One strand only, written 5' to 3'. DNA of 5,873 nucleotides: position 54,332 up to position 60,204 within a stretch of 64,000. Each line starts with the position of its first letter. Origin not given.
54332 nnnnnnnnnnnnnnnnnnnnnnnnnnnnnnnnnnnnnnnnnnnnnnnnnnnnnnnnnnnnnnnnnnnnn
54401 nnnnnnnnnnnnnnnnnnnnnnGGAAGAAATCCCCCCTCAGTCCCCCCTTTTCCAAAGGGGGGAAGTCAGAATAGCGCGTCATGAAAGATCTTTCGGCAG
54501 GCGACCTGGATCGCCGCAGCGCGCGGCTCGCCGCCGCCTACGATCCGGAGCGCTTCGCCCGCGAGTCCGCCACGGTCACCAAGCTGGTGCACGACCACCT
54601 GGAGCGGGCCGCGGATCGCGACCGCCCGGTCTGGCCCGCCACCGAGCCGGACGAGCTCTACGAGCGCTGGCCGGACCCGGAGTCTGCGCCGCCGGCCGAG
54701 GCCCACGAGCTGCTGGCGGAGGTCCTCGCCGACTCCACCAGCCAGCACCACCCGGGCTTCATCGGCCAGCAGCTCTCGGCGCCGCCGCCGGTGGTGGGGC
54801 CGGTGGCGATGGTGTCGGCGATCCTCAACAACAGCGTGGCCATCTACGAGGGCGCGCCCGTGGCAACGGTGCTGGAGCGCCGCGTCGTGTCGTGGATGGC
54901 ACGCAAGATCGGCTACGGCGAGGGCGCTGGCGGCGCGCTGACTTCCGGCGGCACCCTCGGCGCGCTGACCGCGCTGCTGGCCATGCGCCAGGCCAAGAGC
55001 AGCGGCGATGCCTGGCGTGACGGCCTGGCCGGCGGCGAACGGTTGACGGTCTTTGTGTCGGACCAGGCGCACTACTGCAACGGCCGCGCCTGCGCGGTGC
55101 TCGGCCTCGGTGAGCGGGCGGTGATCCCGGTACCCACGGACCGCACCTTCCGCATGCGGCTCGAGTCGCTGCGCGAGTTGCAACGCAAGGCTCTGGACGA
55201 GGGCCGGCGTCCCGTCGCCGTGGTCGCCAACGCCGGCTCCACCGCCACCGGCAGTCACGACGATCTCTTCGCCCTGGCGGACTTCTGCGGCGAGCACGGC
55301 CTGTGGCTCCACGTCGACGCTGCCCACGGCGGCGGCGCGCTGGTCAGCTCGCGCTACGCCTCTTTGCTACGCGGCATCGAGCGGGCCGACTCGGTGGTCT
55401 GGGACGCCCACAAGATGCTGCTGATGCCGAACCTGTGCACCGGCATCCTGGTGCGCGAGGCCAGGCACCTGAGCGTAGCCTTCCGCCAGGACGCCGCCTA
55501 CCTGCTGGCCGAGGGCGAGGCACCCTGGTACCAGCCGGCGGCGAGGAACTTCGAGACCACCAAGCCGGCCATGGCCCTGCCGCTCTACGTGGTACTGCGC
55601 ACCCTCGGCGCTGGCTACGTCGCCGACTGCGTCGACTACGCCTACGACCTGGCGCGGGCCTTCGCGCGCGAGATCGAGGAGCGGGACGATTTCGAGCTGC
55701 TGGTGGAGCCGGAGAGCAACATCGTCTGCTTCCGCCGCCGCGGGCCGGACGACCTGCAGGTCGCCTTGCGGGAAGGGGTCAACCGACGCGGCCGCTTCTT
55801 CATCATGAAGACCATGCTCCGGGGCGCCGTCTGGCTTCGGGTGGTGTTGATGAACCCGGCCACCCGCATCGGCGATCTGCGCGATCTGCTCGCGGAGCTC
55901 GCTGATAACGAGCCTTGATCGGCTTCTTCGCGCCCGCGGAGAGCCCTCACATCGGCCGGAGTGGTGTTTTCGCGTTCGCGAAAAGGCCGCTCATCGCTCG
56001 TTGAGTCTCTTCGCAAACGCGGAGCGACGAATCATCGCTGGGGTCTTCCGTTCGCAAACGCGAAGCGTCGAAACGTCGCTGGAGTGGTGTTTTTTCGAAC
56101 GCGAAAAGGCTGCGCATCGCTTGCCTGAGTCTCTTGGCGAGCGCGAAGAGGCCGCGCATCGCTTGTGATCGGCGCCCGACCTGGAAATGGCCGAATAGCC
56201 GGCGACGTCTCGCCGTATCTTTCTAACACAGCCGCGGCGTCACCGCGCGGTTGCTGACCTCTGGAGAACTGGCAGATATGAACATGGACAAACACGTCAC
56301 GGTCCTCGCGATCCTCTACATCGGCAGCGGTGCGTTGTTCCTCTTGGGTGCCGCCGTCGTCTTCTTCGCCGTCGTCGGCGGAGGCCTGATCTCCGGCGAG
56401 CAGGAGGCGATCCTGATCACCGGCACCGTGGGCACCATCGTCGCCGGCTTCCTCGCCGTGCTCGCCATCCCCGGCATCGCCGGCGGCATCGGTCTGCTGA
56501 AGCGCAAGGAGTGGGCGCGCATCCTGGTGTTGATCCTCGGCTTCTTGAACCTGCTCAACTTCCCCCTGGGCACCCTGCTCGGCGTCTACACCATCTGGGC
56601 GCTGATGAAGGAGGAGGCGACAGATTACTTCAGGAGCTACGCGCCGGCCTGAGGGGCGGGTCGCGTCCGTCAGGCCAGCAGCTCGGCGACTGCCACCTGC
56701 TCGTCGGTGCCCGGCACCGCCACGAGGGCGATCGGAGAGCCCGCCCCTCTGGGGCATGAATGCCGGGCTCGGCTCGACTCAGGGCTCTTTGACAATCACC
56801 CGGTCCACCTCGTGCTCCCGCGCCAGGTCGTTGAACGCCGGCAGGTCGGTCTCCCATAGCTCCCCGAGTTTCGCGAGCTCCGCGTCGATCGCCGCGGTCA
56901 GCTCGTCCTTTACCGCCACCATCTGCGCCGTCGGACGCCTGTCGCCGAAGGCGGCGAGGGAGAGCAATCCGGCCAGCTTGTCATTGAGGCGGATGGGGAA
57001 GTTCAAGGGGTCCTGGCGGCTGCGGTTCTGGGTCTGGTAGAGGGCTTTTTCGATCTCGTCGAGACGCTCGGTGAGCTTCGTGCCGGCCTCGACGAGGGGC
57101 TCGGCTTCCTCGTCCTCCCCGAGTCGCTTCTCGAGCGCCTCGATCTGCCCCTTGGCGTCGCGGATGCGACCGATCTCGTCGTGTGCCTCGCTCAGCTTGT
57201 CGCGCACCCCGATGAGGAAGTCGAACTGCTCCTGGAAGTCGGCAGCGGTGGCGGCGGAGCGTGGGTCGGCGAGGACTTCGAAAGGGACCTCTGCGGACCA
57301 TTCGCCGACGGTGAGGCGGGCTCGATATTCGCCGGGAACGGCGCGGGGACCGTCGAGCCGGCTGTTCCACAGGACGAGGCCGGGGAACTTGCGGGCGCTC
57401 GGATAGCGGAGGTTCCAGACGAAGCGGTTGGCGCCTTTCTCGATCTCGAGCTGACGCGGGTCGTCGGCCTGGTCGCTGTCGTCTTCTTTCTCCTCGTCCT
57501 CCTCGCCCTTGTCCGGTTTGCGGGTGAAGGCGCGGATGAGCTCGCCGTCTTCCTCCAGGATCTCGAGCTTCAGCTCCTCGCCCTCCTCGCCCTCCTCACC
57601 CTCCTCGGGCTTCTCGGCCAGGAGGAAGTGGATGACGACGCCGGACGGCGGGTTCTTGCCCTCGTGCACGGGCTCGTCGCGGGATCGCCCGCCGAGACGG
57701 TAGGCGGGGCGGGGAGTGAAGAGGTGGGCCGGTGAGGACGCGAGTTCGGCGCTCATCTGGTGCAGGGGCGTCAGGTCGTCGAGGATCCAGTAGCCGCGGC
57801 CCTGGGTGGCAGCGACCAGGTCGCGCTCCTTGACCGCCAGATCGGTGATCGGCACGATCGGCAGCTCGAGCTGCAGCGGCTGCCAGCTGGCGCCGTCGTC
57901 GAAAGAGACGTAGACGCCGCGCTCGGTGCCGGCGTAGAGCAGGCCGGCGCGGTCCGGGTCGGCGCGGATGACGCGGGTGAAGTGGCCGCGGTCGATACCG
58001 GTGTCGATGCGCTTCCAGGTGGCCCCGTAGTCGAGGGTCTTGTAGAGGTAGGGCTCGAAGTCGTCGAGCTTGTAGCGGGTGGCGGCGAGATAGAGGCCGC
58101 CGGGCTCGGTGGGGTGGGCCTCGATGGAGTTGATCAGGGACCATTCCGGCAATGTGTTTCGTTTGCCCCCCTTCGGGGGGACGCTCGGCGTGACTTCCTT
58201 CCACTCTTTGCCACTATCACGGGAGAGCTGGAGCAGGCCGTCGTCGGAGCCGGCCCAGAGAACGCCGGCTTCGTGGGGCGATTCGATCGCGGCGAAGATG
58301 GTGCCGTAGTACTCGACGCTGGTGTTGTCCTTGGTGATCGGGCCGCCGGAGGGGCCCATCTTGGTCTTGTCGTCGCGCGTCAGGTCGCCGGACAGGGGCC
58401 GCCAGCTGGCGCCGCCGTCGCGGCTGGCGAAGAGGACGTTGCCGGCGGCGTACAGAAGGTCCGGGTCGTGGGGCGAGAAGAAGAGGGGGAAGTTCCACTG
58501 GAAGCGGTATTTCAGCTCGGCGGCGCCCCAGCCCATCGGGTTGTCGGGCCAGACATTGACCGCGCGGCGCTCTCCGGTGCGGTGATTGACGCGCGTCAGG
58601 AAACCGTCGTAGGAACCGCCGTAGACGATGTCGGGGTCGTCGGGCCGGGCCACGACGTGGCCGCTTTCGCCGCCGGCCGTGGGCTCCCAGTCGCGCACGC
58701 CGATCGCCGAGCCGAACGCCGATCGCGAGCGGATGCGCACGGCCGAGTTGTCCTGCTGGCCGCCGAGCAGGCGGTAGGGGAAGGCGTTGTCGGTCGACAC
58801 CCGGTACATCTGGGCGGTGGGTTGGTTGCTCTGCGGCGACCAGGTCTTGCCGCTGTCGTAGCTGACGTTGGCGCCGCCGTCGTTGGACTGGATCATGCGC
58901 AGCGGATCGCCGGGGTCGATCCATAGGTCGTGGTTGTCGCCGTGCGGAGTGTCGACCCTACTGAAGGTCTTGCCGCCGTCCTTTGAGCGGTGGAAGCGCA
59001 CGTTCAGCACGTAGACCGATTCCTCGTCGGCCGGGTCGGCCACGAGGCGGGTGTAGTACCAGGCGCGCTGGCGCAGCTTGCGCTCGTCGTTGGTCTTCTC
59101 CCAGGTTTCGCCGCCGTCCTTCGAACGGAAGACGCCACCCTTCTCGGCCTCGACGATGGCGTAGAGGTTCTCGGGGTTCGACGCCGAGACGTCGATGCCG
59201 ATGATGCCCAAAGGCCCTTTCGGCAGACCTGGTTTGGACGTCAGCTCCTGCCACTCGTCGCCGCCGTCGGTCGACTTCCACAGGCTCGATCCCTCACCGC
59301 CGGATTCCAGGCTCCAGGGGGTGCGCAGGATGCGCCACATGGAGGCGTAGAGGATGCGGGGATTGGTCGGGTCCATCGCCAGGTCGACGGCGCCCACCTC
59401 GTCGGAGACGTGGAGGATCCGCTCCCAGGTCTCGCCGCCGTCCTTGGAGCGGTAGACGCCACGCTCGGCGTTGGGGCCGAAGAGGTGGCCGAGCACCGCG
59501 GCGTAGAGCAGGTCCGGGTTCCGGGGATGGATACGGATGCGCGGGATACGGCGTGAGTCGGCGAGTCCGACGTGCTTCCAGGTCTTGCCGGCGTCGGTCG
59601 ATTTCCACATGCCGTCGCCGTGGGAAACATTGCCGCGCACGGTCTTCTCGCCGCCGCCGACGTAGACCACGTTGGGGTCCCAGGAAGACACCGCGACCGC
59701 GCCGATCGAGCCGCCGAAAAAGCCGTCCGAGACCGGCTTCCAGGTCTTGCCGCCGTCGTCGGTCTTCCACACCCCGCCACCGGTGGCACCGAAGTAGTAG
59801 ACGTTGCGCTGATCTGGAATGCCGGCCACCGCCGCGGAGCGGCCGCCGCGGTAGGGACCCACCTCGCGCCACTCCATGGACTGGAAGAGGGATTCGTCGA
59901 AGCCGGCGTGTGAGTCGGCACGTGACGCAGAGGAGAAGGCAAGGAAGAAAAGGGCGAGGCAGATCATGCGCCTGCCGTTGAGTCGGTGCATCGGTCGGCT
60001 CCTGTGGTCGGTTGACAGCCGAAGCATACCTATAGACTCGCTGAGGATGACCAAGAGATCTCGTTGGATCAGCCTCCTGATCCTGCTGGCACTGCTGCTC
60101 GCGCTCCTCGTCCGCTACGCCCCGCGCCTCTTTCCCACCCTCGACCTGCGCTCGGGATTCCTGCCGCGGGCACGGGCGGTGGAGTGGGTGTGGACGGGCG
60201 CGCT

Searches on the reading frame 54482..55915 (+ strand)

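Call 38: search_protein_families(library=pfam, proteins=[window:54482-55915:+], max_evalue=0.001)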
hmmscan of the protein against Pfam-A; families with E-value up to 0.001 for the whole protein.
window:54482-55915:+ (478 aa): 3 families
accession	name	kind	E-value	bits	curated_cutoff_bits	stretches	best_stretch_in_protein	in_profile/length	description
PF00282.25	Pyridoxal_deC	-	1e-58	199.4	27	1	110-418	59-373/375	Pyridoxal-dependent decarboxylase conserved domain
PF01212.27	Beta_elim_lyase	-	3.3e-05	23.8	27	1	190-336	74-222/288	Beta-eliminating lyase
PF00155.27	Aminotran_1_2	-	0.00071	19.3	19.7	0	211-302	112-208/361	Aminotransferase class I and II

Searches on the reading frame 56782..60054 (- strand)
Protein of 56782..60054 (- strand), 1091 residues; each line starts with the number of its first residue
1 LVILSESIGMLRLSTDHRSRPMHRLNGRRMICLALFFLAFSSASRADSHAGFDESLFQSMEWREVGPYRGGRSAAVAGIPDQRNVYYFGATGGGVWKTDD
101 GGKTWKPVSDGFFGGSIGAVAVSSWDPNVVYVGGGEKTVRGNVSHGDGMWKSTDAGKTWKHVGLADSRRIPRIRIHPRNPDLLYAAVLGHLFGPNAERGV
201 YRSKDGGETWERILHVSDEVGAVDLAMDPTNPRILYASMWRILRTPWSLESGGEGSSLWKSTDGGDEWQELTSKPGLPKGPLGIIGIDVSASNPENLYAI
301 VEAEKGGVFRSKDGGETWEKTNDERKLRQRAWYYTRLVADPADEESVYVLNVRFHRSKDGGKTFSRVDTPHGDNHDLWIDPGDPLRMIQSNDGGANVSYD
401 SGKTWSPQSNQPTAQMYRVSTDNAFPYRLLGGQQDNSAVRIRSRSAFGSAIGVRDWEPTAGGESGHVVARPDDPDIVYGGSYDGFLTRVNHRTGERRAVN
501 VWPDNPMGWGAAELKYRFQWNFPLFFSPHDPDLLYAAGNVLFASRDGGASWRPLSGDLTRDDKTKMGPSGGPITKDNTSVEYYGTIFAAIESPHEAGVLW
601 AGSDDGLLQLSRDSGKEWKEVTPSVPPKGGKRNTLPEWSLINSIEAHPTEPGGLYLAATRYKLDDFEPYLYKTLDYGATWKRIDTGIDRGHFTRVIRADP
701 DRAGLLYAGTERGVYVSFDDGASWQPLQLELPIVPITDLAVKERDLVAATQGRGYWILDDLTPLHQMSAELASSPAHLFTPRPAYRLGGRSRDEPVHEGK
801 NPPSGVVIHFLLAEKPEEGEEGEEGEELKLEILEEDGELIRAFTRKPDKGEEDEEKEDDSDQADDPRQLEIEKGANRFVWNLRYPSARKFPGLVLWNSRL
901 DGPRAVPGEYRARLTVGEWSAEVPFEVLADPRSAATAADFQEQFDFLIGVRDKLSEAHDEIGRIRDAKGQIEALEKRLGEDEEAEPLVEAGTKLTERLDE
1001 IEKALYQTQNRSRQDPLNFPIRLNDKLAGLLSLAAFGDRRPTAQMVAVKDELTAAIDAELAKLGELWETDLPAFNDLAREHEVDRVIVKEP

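Call 38: search_protein_families(library=pfam, proteins=[window:56782-60054:-], max_evalue=0.001)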
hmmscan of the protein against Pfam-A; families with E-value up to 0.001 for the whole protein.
window:56782-60054:- (1091 aa): 4 families
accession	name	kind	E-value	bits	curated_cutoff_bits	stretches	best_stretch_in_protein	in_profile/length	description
PF15902.12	Sortilin-Vps10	-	7.7e-34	117.7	33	5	95-215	3-114/446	Sortilin, neurotensin receptor 3,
PF02012.26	BNR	-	1.4e-15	55.1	27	0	201-212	1-12/12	BNR/Asp-box repeat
PF14870.12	PSII_BNR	-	1.5e-08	34.7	27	0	254-322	80-141/303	Photosynthesis system II assembly factor YCF48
PF13088.12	BNR_2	-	1.6e-07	31.4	31.4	0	541-725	84-249/277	BNR repeat-like domain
